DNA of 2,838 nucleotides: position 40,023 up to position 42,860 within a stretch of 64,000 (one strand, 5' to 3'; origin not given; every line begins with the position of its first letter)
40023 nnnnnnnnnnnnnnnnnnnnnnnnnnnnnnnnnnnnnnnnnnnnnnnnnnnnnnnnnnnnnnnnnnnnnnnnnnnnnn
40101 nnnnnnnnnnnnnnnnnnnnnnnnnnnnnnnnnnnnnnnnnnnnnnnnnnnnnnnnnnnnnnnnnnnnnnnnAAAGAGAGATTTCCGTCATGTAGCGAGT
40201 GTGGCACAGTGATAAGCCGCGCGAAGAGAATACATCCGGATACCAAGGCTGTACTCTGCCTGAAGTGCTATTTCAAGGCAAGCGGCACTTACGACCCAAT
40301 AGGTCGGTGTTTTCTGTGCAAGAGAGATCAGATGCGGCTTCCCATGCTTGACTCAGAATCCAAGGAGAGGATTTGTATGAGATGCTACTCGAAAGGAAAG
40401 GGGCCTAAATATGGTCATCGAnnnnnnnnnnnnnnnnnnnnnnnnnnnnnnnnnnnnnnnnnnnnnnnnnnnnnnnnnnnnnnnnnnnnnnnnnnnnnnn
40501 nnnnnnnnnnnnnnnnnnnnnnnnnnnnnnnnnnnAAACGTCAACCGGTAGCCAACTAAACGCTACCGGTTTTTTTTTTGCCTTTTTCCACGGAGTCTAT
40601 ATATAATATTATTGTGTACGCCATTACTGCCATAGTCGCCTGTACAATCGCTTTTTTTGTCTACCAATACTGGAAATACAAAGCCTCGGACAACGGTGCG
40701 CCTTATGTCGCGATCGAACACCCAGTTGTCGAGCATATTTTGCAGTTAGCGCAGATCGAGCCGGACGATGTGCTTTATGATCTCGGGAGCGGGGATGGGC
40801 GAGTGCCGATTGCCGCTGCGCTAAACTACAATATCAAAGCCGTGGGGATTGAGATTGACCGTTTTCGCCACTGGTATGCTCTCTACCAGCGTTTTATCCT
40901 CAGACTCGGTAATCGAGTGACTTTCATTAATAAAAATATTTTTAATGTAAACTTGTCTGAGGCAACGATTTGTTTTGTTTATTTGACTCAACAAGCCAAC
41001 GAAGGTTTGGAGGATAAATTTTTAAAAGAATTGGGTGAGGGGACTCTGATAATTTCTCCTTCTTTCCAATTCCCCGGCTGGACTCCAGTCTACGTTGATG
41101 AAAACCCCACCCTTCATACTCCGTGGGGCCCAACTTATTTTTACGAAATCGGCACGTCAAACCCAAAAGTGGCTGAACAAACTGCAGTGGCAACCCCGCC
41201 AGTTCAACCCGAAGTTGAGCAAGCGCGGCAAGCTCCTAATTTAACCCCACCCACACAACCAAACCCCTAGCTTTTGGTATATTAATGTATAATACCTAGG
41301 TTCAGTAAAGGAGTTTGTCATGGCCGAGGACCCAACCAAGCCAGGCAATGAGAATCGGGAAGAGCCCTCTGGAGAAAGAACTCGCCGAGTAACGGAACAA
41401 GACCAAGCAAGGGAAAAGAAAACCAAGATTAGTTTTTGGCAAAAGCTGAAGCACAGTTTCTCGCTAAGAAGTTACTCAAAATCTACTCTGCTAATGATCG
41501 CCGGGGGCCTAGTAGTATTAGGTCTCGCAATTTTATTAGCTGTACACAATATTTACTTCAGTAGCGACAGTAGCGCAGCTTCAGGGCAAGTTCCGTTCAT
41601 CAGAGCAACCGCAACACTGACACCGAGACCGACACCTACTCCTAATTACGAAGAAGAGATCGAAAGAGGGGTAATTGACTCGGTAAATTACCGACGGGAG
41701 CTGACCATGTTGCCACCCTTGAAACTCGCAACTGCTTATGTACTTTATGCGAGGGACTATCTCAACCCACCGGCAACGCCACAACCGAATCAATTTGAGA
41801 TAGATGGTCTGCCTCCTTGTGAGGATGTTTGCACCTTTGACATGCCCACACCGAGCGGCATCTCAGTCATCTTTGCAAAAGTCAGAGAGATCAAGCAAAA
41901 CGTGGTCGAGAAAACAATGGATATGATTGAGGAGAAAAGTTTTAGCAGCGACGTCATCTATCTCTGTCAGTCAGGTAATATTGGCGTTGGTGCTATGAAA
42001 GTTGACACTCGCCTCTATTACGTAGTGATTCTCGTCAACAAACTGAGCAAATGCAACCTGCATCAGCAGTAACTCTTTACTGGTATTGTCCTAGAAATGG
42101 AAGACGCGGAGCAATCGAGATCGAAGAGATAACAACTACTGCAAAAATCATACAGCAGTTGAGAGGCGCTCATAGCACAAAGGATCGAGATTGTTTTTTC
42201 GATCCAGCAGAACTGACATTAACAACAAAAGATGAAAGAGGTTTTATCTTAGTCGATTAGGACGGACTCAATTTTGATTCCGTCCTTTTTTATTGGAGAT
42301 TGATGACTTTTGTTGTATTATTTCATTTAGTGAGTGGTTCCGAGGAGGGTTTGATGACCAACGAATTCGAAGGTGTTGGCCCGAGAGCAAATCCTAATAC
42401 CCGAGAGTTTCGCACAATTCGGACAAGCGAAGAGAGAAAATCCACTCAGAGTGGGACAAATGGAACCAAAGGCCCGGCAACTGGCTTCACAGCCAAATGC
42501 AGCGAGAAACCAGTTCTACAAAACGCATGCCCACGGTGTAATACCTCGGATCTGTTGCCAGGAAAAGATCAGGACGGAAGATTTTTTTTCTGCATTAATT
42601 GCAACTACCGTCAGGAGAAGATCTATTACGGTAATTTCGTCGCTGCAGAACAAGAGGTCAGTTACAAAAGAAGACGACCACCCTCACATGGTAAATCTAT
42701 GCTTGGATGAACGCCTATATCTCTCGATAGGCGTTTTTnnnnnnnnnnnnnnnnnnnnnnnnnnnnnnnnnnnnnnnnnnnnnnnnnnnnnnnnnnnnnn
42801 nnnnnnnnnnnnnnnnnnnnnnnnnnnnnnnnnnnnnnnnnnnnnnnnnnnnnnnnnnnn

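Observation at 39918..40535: Protein built from five tandem CxxC-(PRLI)-CxxCY zinc-ribbon repeats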

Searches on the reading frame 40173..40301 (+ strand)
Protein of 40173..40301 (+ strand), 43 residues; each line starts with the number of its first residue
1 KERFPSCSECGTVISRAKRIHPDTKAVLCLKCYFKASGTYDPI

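Call 47: find_homologous_proteins(query=A3, max_evalue=0.001)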
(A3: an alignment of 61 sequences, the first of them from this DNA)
Query A3 (61 sequences): 7 candidates shared short words with the query, none scored E <= 0.001.

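Call 83: search_solved_structures(query=A3, max_evalue=10, show_alignments=3)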
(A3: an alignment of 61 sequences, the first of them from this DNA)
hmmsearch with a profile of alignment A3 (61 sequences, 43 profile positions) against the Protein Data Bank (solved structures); distinct sequences matched with E-value up to 10: 53.
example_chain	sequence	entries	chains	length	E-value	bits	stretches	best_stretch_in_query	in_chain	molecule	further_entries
8q5b_A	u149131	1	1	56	0.025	17.4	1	5-18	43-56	Small CPxCG-related zinc finger protein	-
6o8w_n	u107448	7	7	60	0.027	17.2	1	6-41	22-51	30S ribosomal protein S14 type Z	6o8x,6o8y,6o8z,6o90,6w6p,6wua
7nhk_o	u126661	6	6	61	0.029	17.2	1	6-41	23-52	30S ribosomal protein S14 type Z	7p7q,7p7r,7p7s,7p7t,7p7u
8br8_Sh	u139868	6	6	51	0.031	17.1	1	5-41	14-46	Ribosomal protein S29A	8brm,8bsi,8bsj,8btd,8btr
2o13_A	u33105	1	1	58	0.097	15.5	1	6-35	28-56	Muscle LIM protein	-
6zvj_l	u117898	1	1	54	0.21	14.4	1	6-37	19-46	40S ribosomal protein S29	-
22tu_Sd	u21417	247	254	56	0.22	14.4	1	6-37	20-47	40S ribosomal protein S29 | 40S RIBOSOMAL PROTEIN US3 | 40S RIBOSOMAL PROTEIN US14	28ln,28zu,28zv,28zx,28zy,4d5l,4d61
11hg_XX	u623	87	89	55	0.22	14.3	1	6-37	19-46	40S ribosomal protein S29 | RIBOSOMAL PROTEIN US14 | uS14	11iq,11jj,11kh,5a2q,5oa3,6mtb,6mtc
1x4k_A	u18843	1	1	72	0.23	14.3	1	6-36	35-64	Skeletal muscle LIM-protein 3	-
2cor_A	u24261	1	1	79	0.23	14.3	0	25-36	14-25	PINCH protein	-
8ova_A8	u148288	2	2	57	0.25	14.1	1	6-35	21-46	uS14 | Putative ribosomal protein S29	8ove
6gz3_Bd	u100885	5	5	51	0.31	13.9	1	6-37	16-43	ribosomal protein uS14 | 40S ribosomal protein S29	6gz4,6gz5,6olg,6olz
3wwl_A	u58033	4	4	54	0.31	13.9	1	4-32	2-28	Alpha-aminoadipate carrier protein LysW | OrfF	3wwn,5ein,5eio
9ygm_SS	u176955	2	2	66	0.35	13.7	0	7-41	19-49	40S ribosomal protein uS14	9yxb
3jag_dd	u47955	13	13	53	0.35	13.7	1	6-37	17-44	uS14 | ribosomal protein uS14 | 40S ribosomal protein S29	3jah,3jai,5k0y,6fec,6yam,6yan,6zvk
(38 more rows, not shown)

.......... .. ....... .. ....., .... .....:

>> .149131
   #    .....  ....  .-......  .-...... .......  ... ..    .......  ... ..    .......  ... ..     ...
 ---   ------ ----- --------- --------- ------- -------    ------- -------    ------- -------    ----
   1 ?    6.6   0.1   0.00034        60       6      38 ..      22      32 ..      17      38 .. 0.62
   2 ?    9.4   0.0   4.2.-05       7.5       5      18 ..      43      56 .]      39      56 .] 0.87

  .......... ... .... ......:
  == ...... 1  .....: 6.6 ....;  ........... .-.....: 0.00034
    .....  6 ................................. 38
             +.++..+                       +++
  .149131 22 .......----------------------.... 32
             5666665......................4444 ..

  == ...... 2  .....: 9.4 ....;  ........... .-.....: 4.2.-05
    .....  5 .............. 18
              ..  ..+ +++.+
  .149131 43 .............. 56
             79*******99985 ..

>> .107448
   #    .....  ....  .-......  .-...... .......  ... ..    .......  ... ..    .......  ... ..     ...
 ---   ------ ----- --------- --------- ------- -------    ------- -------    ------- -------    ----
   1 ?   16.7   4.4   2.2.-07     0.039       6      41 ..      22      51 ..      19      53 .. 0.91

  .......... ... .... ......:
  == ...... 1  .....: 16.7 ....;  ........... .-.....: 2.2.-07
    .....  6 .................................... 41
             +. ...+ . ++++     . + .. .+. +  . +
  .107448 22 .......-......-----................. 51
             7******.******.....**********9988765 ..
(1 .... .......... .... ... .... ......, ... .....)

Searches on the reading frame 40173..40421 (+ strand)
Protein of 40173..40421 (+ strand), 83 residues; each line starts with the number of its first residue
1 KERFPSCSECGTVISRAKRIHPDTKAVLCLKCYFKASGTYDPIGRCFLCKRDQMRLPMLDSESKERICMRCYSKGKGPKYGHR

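Call 89: predict_structure(alignment_id=A7)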
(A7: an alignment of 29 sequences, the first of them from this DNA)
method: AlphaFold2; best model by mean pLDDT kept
length: 83 residues; sequences in the alignment: 29
mean_pLDDT: 78.1   pTM: 0.47
mean pLDDT of the five models: 78.1, 76.9, 76.5, 74.7, 74.6
residues with pLDDT >= 90: 0; 70-90: 70; 50-70: 6; < 50: 7
segments of 3 or more residues with pLDDT < 50: 77-83
pLDDT, mean of each block of 10 residues (from residue 1): 78 79 84 78 85 85 84 64 39
secondary structure, 60 per line:
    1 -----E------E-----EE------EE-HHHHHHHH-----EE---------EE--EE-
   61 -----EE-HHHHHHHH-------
elements in order: H30-37 H69-76

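Call 93: fold_search(model_id=the predicted structure, library=pdb)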
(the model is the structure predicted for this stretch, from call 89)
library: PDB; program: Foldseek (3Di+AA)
matches with E <= 10: 550; with E <= 0.001: 0
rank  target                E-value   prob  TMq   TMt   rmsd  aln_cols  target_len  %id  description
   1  3vd6_C                9.8e-03  0.87  0.32  0.28  12.7        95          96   22  Both Zn Fingers of GATA1 Bound to Palindromic DNA Recognition Site, P21 Crystal Form (released 2013-01-16)
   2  2d8x_MODEL_1_A        1.8e-02  0.72  0.27  0.31   8.3        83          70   19  Solution structure of the second LIM domain of particularly interesting new Cys-His protein (PINCH) (released 2006-06-08)
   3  4hc7_B                2.2e-02  0.77  0.33  0.29  11.6        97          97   23  Crystal structure of the full DNA binding domain of GATA3-complex 2 (released 2012-12-05)
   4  3qln_A                2.5e-02  0.96  0.38  0.27  12.2        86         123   20  Crystal structure of ATRX ADD domain in free state (released 2011-06-15)
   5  4hc7_A                3.2e-02  0.77  0.34  0.27  13.4       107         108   20  Crystal structure of the full DNA binding domain of GATA3-complex 2 (released 2012-12-05)
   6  7d2t_B                5.1e-02  0.77  0.28  0.19   8.3        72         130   17  Crystal structure of Rsu1/PINCH1_LIM45C complex (released 2021-02-24)
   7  1x62_MODEL_1_A        6.7e-02  0.80  0.31  0.33   9.3        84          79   19  Solution structure of the LIM domain of carboxyl terminal LIM domain protein 1 (released 2005-11-17)
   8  7d2s_B                6.7e-02  0.77  0.28  0.33   7.8        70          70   18  Crystal structure of Rsu1/PINCH1_LIM5C complex (released 2021-02-24)
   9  3ql9_A                7.1e-02  0.91  0.39  0.27  11.0        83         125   19  Monoclinic complex structure of ATRX ADD bound to histone H3K9me3 peptide (released 2011-06-15)
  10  1x3h_MODEL_1_A        7.6e-02  0.54  0.28  0.28   8.9        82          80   18  Solution structure of the LIM domain of human Leupaxin (released 2005-11-09)
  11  4hc9_A                8.7e-02  0.57  0.32  0.26   9.5        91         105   20  DNA binding by GATA transcription factor-complex 3 (released 2012-12-05)
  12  2d8y_MODEL_1_A        9.9e-02  0.60  0.30  0.28   8.9        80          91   16  Solution structure of the LIM domain of Epithelial protein lost in neoplasm (released 2006-06-08)
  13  2cor_MODEL_1_A        1.1e-01  0.66  0.31  0.33   7.5        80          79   16  Solution structure of the third LIM domain of particularly interesting new Cys-His protein (released 2005-11-18)
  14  1b8t_MODEL_1_A        1.1e-01  0.60  0.30  0.15   9.1        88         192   20  SOLUTION STRUCTURE OF THE CHICKEN CRP1 (released 1999-05-06)
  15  2jtn_MODEL_1_A        1.2e-01  0.60  0.33  0.19   7.4        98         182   18  NMR Solution Structure of a ldb1-LID:Lhx3-LIM complex (released 2008-06-17)
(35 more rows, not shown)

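Call 110: fold_search(model_id=the predicted structure, library=viral)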
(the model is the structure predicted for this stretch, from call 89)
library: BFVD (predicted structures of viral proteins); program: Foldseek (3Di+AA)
matches with E <= 10: 630; with E <= 0.001: 0
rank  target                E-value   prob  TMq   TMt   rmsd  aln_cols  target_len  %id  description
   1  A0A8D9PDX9            8.0e-03  0.98  0.35  0.30   8.5        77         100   19  Histone H3.3 finger-like protein [Myoviridae sp. ctjz83]
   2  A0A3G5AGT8            2.3e-02  0.91  0.34  0.32   8.2        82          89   20  Uncharacterized protein [Satyrvirus sp.]
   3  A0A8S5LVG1            2.5e-02  1.00  0.39  0.43   2.7        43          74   32  TFIIB-TERMINAL DOMAIN, TFIIB, TRANSCRIPTION INITIATION [Siphoviridae sp. ctkzC12]
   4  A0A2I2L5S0            3.0e-02  0.85  0.32  0.11   9.8        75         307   17  Uncharacterized protein [Orpheovirus IHUMI-LCC2]
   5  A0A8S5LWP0            3.9e-02  0.75  0.32  0.15   6.6        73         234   23  Thaumarchaeal output domain 1 [Siphoviridae sp. ct3pR10]
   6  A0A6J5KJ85            5.5e-02  0.72  0.32  0.35   9.3        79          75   15  Uncharacterized protein [uncultured Caudovirales phage]
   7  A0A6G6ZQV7            5.8e-02  0.51  0.31  0.14  12.1        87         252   15  (no name in the UniProt tables at hand)
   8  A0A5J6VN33            6.7e-02  0.54  0.34  0.17  13.9        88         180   19  RING-type domain-containing protein [Megaviridae environmental sample]
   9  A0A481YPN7            8.1e-02  0.93  0.34  0.17  10.2        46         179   20  RING-type domain-containing protein [Pithovirus LCDPAC02]
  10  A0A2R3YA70            1.2e-01  0.41  0.37  0.32  14.2        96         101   11  (no name in the UniProt tables at hand)
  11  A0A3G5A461            1.4e-01  0.95  0.34  0.07   6.0        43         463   21  RING-type domain-containing protein [Harvfovirus sp.]
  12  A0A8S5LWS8            1.6e-01  0.97  0.33  0.39   2.7        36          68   30  Zinc finger protein [Siphoviridae sp. ct3pR10]
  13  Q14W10                1.6e-01  0.51  0.34  0.10   8.2        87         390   16  ORF96 [Ranid herpesvirus 2]
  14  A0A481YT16            1.7e-01  0.38  0.35  0.12  11.8       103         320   19  C2H2-type domain-containing protein [Marseillevirus LCMAC101]
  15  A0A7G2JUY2            1.9e-01  0.75  0.31  0.41   8.8        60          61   17  Uncharacterized protein [Haloterrigena jeotgali icosahedral virus 1]
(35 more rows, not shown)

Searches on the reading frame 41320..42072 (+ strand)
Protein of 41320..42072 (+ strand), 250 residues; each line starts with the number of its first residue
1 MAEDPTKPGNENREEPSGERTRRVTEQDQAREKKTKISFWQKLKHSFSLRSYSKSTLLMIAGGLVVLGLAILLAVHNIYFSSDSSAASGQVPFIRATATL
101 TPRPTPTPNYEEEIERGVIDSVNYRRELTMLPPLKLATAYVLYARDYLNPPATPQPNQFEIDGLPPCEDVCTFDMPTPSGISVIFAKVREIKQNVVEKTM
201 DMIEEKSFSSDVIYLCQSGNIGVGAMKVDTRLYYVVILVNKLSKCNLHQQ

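Call 3: search_protein_families(library=pfam, proteins=[window:41320-42072:+], max_evalue=1)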
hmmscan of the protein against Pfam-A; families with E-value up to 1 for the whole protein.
window:41320-42072:+ (250 aa): 0 families

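Call 7: search_protein_families(library=ncbifam, proteins=[window:41320-42072:+], max_evalue=1)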
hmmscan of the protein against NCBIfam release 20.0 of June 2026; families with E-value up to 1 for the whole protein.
window:41320-42072:+ (250 aa): 0 families

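Call 24: search_protein_families(library=phrogs, proteins=[window:41320-42072:+], max_evalue=1)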
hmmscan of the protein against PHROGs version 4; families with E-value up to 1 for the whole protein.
window:41320-42072:+ (250 aa): 2 families
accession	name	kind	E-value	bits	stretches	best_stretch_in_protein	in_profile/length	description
phrog_31429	-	unknown function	0.063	14.5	1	32-80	29-78/88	-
phrog_11383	-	unknown function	0.42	10.9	1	9-101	57-146/462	-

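Call 25: search_protein_families(library=padloc, proteins=[window:41320-42072:+], max_evalue=1)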
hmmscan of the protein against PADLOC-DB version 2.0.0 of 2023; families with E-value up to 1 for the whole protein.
window:41320-42072:+ (250 aa): 0 families

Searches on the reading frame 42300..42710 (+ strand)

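Call 3: search_protein_families(library=pfam, proteins=[window:42300-42710:+], max_evalue=1)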
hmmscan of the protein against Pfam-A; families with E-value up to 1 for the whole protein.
window:42300-42710:+ (136 aa): 5 families
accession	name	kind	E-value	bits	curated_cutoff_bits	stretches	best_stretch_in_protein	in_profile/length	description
PF24452.1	DUF7568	-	0.0094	16.7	27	1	59-111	60-118/121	Family of unknown function (DUF7568)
PF02150.21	Zn_ribbon_RPB9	-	0.024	15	25.2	1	77-107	4-33/36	RNA polymerases M/15 Kd subunit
PF00935.25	Ribosomal_L44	-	0.045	14.5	25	1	45-88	23-67/76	Ribosomal protein L44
PF14354.12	Lar_restr_allev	-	0.14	12.8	28.6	1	76-117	5-47/58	Restriction alleviation protein Lar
PF24153.1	Meg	-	0.17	12.6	27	1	65-103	37-73/88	Maternally expressed gene family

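Call 7: search_protein_families(library=ncbifam, proteins=[window:42300-42710:+], max_evalue=1)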
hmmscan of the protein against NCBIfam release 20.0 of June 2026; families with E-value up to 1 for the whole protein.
window:42300-42710:+ (136 aa): 2 families
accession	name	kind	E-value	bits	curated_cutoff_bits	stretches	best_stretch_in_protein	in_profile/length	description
NF041913.1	HVO_2142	equivalog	0.0014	18.5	90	1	72-106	9-44/48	HVO_2142 family zinc finger protein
NF001645.0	PRK00420.1-2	equivalog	0.13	12.3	162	1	72-107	22-52/106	hypothetical protein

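Call 24: search_protein_families(library=phrogs, proteins=[window:42300-42710:+], max_evalue=1)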
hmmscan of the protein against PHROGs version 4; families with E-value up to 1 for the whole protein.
window:42300-42710:+ (136 aa): 3 families
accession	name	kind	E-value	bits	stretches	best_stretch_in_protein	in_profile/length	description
phrog_38394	-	unknown function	0.2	13.4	1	95-125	11-41/84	-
phrog_37794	-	unknown function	0.21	11.5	1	66-107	252-291/377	-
phrog_7228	-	unknown function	0.46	11.6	1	94-110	30-46/50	-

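Call 25: search_protein_families(library=padloc, proteins=[window:42300-42710:+], max_evalue=1)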
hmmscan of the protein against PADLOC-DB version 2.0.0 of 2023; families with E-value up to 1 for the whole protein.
window:42300-42710:+ (136 aa): 3 families
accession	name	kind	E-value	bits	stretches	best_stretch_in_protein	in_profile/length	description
PDLC04162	HEC-08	-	0.0063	13.7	1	68-108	237-274/358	-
PDLC05059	PDC-S64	-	0.035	11.1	1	75-115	262-300/339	-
PDLC01230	Cas12a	-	0.059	9.5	1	75-113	879-912/934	CAS-V-A; effector__SPE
